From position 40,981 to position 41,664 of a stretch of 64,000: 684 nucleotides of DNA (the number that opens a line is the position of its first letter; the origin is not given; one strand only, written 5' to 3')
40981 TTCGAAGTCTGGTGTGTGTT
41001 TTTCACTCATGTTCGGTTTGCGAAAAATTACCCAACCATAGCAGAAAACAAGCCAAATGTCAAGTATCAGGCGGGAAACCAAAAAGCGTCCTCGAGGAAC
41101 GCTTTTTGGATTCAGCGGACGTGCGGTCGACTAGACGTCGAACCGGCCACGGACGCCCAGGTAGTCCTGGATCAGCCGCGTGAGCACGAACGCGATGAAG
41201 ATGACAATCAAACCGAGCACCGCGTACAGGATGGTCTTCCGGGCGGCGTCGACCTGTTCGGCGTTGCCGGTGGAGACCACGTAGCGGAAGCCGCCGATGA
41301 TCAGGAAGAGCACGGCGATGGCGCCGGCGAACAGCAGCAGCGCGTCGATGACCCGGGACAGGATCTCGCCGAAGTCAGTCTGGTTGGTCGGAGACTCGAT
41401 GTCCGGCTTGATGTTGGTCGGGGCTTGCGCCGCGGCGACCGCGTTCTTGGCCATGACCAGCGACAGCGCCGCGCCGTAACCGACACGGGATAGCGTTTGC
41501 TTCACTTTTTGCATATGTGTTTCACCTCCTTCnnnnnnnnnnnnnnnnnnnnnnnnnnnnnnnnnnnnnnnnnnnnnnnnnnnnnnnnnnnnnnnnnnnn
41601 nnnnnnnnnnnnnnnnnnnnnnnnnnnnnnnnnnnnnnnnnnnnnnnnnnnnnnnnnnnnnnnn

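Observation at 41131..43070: Array of four tandem pilin genes carrying five VirB2/TrbC-like domains, one gene a fused double pilin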

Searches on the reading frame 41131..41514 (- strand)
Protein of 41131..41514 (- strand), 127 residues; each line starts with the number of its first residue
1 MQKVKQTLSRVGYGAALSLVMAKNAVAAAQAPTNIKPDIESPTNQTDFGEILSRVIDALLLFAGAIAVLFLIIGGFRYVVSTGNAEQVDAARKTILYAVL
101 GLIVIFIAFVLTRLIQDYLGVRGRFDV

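Call 3: search_protein_families(library=pfam, proteins=[window:41131-41514:-], max_evalue=1)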
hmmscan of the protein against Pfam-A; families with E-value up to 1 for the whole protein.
window:41131-41514:- (127 aa): 6 families
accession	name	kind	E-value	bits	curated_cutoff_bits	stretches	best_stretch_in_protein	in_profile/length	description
PF18895.5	T4SS_pilin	-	5.4e-10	39.7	26.6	1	48-115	5-71/71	Type IV secretion system pilin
PF19607.4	DUF6112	-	4e-05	23.8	25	1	34-99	2-65/88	Family of unknown function (DUF6112)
PF01127.27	Sdh_cyt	-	0.0047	17.5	25.8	1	45-108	57-121/122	Succinate dehydrogenase/Fumarate reductase transmembrane subunit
PF07786.18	HGSNAT_cat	-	0.012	15.6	22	1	58-112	39-94/222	Heparan-alpha-glucosaminide N-acetyltransferase, catalytic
PF04306.18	DUF456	-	0.021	15.5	29.4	1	60-112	29-82/139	Protein of unknown function (DUF456)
PF08733.15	PalH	-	0.11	12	34.1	1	17-112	187-269/332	PalH/RIM21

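Call 4: search_protein_families(library=ncbifam, proteins=[window:41131-41514:-], max_evalue=1)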
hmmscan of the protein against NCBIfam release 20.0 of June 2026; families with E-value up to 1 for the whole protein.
window:41131-41514:- (127 aa): 2 families
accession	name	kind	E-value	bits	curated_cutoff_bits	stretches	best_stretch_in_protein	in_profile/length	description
NF045849.1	ICE_MMCAP2_0565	equivalog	5.9e-09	35.5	40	1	49-116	10-77/80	Mbov_0395 family pilin-like conjugal transfer protein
NF045848.1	MMCAP2_0566_fam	domain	0.005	16.2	90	1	53-112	55-117/322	MMCAP2_0566 family conjugal transfer protein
